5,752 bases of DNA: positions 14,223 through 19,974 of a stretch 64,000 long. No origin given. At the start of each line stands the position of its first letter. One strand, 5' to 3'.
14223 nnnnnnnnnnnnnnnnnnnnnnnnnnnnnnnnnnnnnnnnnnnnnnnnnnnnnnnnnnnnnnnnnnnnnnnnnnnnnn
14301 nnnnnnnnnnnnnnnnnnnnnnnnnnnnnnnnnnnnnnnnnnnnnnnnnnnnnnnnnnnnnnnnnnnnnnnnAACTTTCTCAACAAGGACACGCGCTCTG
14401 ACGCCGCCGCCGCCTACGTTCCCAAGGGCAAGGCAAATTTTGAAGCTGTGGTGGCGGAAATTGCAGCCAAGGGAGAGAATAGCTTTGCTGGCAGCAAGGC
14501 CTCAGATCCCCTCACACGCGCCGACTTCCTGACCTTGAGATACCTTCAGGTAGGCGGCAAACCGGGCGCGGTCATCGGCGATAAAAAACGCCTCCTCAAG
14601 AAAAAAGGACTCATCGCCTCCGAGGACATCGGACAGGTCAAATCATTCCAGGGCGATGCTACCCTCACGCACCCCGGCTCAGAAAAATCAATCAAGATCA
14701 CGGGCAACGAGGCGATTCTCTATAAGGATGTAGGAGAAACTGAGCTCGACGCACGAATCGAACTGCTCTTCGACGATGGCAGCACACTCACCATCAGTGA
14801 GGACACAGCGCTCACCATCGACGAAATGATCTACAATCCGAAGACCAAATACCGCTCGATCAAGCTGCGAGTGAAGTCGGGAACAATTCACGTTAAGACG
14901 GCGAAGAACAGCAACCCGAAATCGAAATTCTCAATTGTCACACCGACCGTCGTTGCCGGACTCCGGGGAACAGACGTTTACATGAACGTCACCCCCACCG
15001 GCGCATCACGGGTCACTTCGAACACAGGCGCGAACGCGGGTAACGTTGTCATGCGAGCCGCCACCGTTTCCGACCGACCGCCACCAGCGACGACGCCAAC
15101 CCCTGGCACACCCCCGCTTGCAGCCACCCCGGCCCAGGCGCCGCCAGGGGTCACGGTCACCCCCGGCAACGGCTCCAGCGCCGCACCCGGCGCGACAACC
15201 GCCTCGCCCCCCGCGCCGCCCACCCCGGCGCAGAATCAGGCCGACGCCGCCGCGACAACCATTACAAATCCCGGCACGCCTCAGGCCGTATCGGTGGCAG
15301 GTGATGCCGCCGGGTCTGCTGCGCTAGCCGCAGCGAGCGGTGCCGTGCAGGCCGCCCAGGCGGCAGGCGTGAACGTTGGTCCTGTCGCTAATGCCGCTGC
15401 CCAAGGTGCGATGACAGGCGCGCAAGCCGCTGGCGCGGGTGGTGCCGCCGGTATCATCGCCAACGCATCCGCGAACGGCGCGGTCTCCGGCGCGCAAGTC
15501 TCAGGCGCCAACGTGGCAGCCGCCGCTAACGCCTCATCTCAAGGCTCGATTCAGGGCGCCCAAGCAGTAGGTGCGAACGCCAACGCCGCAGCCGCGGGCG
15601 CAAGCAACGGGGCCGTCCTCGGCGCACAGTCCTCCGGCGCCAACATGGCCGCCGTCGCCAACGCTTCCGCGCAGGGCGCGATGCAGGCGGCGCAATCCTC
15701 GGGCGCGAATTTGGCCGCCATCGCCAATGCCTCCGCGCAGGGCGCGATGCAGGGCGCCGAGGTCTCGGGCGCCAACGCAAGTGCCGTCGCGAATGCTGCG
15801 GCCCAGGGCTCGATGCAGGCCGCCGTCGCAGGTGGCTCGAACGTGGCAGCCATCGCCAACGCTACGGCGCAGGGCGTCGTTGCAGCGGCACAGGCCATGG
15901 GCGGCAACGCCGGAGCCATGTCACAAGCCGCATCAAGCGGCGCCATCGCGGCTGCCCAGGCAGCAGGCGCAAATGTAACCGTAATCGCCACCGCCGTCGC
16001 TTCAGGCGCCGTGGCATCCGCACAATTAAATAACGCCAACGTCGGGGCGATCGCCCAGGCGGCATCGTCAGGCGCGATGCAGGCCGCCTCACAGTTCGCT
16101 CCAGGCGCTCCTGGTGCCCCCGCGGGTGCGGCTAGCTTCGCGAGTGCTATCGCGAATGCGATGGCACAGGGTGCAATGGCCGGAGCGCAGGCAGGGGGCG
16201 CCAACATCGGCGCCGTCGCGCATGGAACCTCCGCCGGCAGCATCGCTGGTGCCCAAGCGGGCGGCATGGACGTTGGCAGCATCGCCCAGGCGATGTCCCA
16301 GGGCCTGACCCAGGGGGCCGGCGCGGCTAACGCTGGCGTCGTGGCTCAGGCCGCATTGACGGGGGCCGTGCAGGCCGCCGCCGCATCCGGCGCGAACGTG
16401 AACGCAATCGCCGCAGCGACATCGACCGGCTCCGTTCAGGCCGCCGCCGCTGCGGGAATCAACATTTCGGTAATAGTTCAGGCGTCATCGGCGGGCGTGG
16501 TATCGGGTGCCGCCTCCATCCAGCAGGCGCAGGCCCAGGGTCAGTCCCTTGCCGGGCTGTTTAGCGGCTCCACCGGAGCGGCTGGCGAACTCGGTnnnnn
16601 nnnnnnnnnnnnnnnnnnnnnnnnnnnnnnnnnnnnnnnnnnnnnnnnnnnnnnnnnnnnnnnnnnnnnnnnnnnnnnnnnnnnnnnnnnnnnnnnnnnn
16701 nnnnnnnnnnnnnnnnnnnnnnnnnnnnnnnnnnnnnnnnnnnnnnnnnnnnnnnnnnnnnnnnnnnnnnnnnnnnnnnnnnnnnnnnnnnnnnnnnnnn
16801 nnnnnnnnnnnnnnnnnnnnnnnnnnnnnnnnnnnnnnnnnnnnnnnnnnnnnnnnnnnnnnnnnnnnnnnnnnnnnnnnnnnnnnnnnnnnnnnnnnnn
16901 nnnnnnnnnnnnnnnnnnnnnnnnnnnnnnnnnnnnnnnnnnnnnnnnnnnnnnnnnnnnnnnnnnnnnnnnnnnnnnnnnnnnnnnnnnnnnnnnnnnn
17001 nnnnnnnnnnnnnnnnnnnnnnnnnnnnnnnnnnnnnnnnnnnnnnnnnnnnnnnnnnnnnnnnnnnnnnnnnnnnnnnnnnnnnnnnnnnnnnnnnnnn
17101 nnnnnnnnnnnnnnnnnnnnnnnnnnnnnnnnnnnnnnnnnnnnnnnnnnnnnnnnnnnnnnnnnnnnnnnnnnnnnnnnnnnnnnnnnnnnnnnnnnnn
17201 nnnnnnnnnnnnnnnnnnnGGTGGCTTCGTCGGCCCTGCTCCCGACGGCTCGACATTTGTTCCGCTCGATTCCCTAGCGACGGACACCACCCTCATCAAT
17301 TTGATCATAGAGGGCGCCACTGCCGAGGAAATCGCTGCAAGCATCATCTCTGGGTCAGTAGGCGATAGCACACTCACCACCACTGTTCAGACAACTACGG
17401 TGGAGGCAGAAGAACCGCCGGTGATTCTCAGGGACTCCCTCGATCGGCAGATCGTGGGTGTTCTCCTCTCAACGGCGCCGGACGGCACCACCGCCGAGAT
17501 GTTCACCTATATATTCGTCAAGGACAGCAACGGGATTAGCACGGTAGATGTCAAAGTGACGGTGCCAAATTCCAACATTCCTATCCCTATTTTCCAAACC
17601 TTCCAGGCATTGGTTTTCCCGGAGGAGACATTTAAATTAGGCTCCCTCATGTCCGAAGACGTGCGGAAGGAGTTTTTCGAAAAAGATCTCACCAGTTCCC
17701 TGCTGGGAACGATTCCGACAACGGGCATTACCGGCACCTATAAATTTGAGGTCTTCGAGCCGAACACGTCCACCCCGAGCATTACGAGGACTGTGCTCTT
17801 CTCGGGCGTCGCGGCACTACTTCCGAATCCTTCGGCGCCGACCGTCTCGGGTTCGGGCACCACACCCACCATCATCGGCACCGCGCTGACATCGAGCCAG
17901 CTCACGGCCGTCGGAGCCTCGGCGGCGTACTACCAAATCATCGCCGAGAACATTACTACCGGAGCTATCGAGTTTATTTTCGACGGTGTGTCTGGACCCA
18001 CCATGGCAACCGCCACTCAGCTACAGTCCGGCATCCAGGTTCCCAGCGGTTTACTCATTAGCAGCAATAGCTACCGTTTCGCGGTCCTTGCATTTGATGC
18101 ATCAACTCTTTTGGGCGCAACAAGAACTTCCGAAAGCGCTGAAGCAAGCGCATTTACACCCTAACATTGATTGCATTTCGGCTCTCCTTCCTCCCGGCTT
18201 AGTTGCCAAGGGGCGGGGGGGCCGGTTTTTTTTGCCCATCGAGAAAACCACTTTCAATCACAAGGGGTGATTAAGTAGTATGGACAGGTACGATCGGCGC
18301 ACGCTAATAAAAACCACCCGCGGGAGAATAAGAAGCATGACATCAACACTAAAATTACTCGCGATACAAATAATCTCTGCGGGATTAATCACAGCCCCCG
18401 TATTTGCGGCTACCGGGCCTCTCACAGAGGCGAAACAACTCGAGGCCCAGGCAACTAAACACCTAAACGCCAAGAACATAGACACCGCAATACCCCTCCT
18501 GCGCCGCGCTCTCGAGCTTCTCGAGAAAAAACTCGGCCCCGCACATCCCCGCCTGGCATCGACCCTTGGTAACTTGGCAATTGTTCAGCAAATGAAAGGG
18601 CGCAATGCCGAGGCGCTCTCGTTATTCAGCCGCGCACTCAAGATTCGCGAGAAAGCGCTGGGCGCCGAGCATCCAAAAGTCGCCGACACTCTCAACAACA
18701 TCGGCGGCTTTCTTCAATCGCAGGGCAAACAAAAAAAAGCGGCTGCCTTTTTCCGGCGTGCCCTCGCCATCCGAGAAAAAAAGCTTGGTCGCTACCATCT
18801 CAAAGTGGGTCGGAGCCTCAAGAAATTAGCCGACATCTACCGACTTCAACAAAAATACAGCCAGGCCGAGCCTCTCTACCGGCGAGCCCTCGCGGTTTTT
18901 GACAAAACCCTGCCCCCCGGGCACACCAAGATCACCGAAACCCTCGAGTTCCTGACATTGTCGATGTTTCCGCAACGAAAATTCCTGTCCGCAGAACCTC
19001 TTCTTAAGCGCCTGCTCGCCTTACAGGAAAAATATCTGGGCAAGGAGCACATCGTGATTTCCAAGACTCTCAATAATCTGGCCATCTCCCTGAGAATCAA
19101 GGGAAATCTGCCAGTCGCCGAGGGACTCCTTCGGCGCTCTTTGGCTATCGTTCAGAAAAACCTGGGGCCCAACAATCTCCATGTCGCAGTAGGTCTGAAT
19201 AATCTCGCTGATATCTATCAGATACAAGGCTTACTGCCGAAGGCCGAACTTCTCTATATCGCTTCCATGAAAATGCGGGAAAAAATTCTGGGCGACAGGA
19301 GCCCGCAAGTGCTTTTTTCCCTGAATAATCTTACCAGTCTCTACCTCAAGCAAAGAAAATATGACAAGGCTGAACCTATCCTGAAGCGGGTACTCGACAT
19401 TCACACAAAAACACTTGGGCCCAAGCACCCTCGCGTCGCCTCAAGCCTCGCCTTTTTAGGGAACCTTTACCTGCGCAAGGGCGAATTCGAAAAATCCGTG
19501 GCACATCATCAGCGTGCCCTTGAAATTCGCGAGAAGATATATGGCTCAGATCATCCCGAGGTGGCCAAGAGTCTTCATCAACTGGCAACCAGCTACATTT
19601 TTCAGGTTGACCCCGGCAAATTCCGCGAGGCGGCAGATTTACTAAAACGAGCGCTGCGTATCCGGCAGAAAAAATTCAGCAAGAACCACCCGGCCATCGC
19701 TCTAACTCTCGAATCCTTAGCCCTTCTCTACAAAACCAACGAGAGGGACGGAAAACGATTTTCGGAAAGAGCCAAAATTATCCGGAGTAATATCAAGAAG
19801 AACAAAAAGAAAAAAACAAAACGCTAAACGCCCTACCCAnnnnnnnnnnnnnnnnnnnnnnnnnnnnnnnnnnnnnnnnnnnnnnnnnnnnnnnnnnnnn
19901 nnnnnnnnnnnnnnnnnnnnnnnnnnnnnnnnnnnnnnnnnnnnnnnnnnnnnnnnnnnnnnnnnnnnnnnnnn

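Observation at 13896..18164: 1422-aa secreted FecR-domain protein built around an uncharged Ala/Gly/Gln/Asn 11/22-residue repeat array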

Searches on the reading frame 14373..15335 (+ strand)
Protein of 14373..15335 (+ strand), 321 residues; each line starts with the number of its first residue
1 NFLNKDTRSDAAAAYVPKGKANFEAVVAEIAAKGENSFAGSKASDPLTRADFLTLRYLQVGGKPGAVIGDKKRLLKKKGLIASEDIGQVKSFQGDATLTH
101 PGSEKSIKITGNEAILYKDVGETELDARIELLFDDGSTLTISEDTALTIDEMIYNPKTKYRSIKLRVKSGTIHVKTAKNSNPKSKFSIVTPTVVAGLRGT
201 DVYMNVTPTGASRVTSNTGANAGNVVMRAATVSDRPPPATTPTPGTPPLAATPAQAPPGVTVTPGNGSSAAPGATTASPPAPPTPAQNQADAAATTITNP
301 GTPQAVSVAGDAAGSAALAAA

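Call 27: find_related_loci(query=A3, collection=metagenome_contigs, flank=10000)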
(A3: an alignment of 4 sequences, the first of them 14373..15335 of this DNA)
Query A3 (321 aa) in metagenome_contigs; peptide patterns used: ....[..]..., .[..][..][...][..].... (x = any residue, [..] = any of these).
600 stretches matched a pattern (row limit reached: there are more); 2 encode a relative of the query (tblastn E <= 1e-3); 2 distinct loci.
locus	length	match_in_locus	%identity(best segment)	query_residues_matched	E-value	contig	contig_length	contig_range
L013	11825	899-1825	67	2-309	5e-116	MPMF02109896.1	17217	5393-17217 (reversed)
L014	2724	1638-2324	44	2-224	2e-62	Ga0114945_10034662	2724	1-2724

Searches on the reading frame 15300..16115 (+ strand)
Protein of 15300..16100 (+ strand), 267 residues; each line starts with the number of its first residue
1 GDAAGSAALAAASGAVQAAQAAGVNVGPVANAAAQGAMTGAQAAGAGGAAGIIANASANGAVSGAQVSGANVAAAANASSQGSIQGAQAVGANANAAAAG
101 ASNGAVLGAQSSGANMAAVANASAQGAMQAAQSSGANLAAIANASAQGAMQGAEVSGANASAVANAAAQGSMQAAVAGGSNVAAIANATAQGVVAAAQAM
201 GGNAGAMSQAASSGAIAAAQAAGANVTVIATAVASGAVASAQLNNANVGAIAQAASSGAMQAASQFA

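Call 32: search_protein_families(library=pfam, proteins=[window:15300-16100:+], max_evalue=10)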
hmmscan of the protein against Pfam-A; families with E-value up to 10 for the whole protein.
window:15300-16100:+ (267 aa): 0 families

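Call 66: search_solved_structures(query=window:15333-16115:+, max_evalue=10, show_alignments=3)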
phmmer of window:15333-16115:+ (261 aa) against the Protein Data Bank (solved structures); distinct sequences matched with E-value up to 10: 0.

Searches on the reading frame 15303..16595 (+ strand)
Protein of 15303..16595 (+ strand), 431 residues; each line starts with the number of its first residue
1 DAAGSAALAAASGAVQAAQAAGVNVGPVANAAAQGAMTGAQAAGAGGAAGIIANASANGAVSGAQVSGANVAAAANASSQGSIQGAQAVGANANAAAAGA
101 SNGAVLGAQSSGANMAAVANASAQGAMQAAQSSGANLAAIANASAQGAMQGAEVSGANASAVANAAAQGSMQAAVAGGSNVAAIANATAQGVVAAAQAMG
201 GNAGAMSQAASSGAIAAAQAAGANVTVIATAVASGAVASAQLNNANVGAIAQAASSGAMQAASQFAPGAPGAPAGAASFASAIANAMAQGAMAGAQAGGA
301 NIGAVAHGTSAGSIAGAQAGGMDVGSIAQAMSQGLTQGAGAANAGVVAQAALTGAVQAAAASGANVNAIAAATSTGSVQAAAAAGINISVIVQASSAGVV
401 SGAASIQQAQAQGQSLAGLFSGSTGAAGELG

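Call 43: find_homologous_proteins(query=window:15303-16595:+, max_evalue=0.001)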
Query window:15303-16595:+ (431 aa): 2 proteins with E <= 0.001 among 8000 candidates.
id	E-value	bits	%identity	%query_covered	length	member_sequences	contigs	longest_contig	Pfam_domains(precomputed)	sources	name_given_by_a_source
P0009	3.0e-6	45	54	13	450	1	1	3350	-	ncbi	ncbi:MAG: hypothetical protein VCE91_06425, partial [Nitrospinota bacterium]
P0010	1.2e-4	40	45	14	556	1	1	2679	-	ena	-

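Call 63: find_encoding_contigs(protein=P0010, flank=5000, max_places=3)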
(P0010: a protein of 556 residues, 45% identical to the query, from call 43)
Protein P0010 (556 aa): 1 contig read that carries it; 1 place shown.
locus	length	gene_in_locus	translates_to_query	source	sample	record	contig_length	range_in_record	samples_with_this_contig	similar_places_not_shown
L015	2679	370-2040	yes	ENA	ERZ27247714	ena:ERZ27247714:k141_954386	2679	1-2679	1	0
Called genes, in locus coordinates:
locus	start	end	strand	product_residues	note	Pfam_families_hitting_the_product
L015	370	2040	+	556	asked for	-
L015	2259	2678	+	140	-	?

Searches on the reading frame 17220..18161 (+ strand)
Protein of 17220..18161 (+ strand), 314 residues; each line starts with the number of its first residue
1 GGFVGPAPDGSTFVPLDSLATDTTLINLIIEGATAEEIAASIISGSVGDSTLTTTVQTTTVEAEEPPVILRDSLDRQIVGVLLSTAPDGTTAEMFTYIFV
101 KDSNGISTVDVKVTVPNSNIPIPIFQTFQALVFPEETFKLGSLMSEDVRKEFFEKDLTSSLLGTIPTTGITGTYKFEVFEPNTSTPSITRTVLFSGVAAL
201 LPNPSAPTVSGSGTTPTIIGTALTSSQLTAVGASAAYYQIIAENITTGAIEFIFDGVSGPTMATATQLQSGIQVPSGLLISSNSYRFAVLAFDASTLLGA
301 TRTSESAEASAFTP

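Call 8: find_homologous_proteins(query=window:17220-18161:+, max_evalue=0.001)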
Query window:17220-18161:+: 8000 candidates shared short words with the query, none scored E <= 0.001.

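Call 19: search_protein_representatives(protein=window:17220-18161:+)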
Query: 314 residues. Proteins with E-value up to 0.001 (for the whole library): 5; up to 1e-10: 2; up to 1e-30: 1. The best 5 are listed.
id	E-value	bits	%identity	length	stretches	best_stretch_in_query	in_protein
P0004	2.4e-64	233.9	100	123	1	192-314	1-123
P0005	9.0e-28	113.9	39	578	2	63-314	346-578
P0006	3.7e-10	56.2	35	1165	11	259-314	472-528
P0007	7.8e-09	51.8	24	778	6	184-296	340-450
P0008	7.0e-04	35.6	34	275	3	197-257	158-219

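Call 48: predict_structure(alignment_id=A8)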
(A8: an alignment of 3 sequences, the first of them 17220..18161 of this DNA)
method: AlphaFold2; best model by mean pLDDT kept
length: 314 residues; sequences in the alignment: 3
mean_pLDDT: 51.1   pTM: 0.42
mean pLDDT of the five models: 51.1, 50.7, 48.9, 47.3, 45.9
residues with pLDDT >= 90: 8; 70-90: 82; 50-70: 17; < 50: 207
segments of 3 or more residues with pLDDT < 50: 1-198, 257-260, 296-300
pLDDT, mean of each block of 10 residues (from residue 1): 27 32 41 41 36 27 29 36 37 36 31 32 27 33 38 44 41 46 43 49 87 84 87 78 77 54 81 81 86 54 77 85
secondary structure, 60 per line:
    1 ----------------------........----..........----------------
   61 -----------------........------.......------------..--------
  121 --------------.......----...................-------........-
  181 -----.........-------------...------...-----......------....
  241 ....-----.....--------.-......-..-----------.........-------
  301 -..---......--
elements in order: H23-30 H35-44 E78-85 E92-98 H135-141 H146-164 E172-179 E186-194 E208-210 E217-219 H225-230 E237-244 E250-254 H265-270 E285-293 E307-312

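Call 54: fold_search(model_id=the predicted structure, library=pdb)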
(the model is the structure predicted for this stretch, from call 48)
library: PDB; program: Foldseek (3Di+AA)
matches with E <= 10: 965; with E <= 0.001: 18
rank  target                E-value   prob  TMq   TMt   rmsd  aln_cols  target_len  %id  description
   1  5j12_C                8.9e-05  1.00  0.25  0.38   9.7       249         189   10  Structure of human TSLP:TSLPR in complex with mouse IL-7Ralpha (released 2017-04-05)
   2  8ent_F                2.4e-04  1.00  0.26  0.41  10.3       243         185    8  Interleukin-21 signaling complex with IL-21R and IL-2Rg (released 2023-06-28)
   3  8k4q_A                2.9e-04  1.00  0.28  0.42  13.1       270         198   11  Crystal structure of nanobody HuNb103 bound to human interleukin-4 receptor subunit alpha (released 2024-06-26)
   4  8ent_C                4.1e-04  1.00  0.26  0.38  10.4       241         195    9  Interleukin-21 signaling complex with IL-21R and IL-2Rg (released 2023-06-28)
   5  8k4q_C                4.5e-04  1.00  0.28  0.41  10.4       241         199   13  Crystal structure of nanobody HuNb103 bound to human interleukin-4 receptor subunit alpha (released 2024-06-26)
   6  3bpo_B                4.5e-04  1.00  0.26  0.39  10.2       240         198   12  Crystal structure of the IL13-IL4R-IL13Ra ternary complex (released 2008-02-05)
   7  5j12_B                5.9e-04  1.00  0.27  0.40   7.5       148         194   14  Structure of human TSLP:TSLPR in complex with mouse IL-7Ralpha (released 2017-04-05)
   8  7s2r_A                5.9e-04  1.00  0.24  0.36  10.3       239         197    8  nanobody bound to IL-2Rg (released 2022-03-30)
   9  5m5e_C                6.3e-04  1.00  0.26  0.40  10.1       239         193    8  Crystal structure of a interleukin-2 variant in complex with interleukin-2 receptor (released 2017-05-03)
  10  7kq7_B                6.3e-04  1.00  0.25  0.35  10.1       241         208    8  Crystal structure of IL21R in complex with an antibody Fab fragment (released 2021-04-07)
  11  3bpl_C                6.6e-04  1.00  0.26  0.39  10.2       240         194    8  Crystal structure of the IL4-IL4R-Common Gamma ternary complex (released 2008-02-05)
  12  3di3_B                7.8e-04  1.00  0.26  0.39  10.6       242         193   10  Crystal structure of the complex of human interleukin-7 with glycosylated human interleukin-7 receptor alpha ectodomai (released 2009-01-27)
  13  3tgx_E                7.8e-04  1.00  0.27  0.39  11.4       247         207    9  IL-21:IL21R complex (released 2012-02-15)
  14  3tgx_C                7.8e-04  1.00  0.26  0.38  11.3       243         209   10  IL-21:IL21R complex (released 2012-02-15)
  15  8ent_E                7.8e-04  1.00  0.27  0.38  11.4       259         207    9  Interleukin-21 signaling complex with IL-21R and IL-2Rg (released 2023-06-28)
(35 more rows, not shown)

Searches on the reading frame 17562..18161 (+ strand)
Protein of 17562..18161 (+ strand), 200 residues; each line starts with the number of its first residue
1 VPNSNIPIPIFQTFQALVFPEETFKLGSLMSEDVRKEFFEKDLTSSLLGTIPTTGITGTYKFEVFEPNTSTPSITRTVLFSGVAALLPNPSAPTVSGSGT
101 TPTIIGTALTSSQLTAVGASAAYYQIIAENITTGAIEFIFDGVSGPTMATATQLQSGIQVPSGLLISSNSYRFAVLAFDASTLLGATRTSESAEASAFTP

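Call 32: search_protein_families(library=pfam, proteins=[window:17562-18161:+], max_evalue=10)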
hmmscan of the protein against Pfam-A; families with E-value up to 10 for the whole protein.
window:17562-18161:+ (200 aa): 1 family
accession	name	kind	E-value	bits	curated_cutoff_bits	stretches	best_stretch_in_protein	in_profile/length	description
PF19549.4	DUF6072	-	0.033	14.7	27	1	131-196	20-74/129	Family of unknown function (DUF6072)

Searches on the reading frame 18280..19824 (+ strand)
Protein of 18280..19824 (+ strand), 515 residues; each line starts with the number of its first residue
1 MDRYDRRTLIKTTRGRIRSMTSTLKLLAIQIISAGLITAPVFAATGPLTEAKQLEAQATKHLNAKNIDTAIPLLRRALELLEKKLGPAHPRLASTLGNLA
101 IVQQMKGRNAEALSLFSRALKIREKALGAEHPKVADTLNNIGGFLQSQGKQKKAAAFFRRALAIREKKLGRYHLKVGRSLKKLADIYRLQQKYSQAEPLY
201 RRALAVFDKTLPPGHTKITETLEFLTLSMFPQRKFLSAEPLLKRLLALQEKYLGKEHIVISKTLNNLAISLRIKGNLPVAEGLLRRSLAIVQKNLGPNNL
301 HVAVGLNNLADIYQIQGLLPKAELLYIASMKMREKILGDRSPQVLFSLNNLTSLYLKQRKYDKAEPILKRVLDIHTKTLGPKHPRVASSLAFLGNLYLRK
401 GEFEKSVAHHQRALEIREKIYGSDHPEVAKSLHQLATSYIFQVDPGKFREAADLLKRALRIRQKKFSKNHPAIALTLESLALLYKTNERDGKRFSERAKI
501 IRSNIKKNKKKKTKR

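Call 3: search_protein_families(library=pfam, proteins=[window:18280-19824:+], max_evalue=1)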
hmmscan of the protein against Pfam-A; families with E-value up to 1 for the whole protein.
window:18280-19824:+ (515 aa): 30 families (the best 25 are shown)
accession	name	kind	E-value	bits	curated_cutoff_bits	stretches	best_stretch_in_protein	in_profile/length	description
PF24885.1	TPR_NPHP3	-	1.9e-100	335.6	100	7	407-511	119-222/239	Nephrocystin-3 TPR domain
PF13424.12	TPR_12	-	1.2e-99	327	30.1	8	348-419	6-77/77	Tetratricopeptide repeat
PF13374.12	TPR_10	-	4.8e-78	255.6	27.5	9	386-427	1-42/42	Tetratricopeptide repeat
PF13176.12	TPR_7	-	1.4e-30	103.2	27.9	4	389-418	1-30/36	Tetratricopeptide repeat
PF00515.34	TPR_1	-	7.5e-30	102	27.8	5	390-418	4-32/34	Tetratricopeptide repeat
PF07719.23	TPR_2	-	2.5e-22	77.5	27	4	180-206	4-30/34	Tetratricopeptide repeat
PF13432.12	TPR_16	-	1.1e-16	61.3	32.7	3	354-416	6-60/65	Tetratricopeptide repeat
PF17874.7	TPR_MalT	-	5.2e-16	59.3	45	3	341-485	76-212/336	MalT-like TPR region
PF13181.12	TPR_8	-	5e-15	54.8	25.7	2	135-167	1-33/34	Tetratricopeptide repeat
PF13428.12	TPR_14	-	1.7e-11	44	23.5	1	180-207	4-31/44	Tetratricopeptide repeat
PF13431.12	TPR_17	-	2.7e-10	40.1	24.4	0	346-365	14-33/34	Tetratricopeptide repeat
PF14559.12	TPR_19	-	9.9e-09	35.9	25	2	356-409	2-47/68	Tetratricopeptide repeat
PF13414.12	TPR_11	-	1e-08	35.1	26.8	1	394-418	1-25/42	TPR repeat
PF04212.24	MIT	-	0.00017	22.1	30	1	48-83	1-36/66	MIT (microtubule interacting and transport) domain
PF08631.16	SPO22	-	0.00069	19.6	27.5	1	107-168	6-68/274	Meiosis protein SPO22/ZIP4 like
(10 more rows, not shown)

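Call 4: search_protein_families(library=ncbifam, proteins=[window:18280-19824:+], max_evalue=1)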
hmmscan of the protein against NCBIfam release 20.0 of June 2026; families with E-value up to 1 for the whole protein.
window:18280-19824:+ (515 aa): 19 families
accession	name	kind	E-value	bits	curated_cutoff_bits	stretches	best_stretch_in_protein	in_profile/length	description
NF040586.1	FxSxx_TPR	equivalog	9.4e-48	163.3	300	2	69-313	490-734/830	FxSxx-COOH system tetratricopeptide repeat protein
NF053520.1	HK_Porph_FimS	equivalog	3.8e-19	68.4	600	3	63-166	96-195/618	sensor histidine kinase FimS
NF053617.1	SARPRegAfsRStmc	equivalog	3e-13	48.6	1430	2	55-228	780-945/986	SARP-family global regulator AfsR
TIGR02521.1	type_IV_pilW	equivalog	4.6e-13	49.3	154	1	58-206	38-164/234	type IV pilus biogenesis/stability protein PilW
NF041717.1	HaaA_phane_TPR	equivalog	2.5e-10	39.2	1125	2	65-165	766-862/882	cyclophane-containing RiPP biosynthesis TPR protein HaaT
NF040959.1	MamA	equivalog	1.6e-08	34.2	200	2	347-418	107-170/204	magnetosome protein MamA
NF002725.1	PRK02603.1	equivalog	3.8e-07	30.3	143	1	103-208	45-144/173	photosystem I assembly protein Ycf3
TIGR00540.1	TPR_hemY_coli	hypoth_equivalog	4.8e-07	28.9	142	3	53-201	262-383/385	heme biosynthesis-associated TPR protein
NF052312.1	T9SS_PorW_SprE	equivalog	5.8e-07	28.5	250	1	140-212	295-363/716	type IX secretion system periplasmic lipoprotein PorW/SprE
NF052415.1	T3SS_chap_SctY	equivalog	1.6e-05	25.3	70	1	350-415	11-68/106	type III secretion apparatus assembly chaperone SctY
NF053779.1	BT3442_fam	equivalog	1.9e-05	23.6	940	0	182-212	227-257/563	BT3442 family protein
NF033920.0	C39_PA2778_fam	equivalog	2.9e-05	23.6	150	0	53-122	185-253/255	PA2778 family cysteine peptidase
TIGR02795.1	tol_pal_ybgF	equivalog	0.00014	22.5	90.1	1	352-416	9-68/119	tol-pal system protein YbgF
NF008757.0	PRK11788.1-5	equivalog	0.00039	19.7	363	2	307-416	111-209/388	lipopolysaccharide assembly protein LapB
TIGR02552.1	LcrH_SycD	equivalog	0.0065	16.2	104.8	0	99-125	58-84/136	SycD/LcrH family type III secretion system chaperone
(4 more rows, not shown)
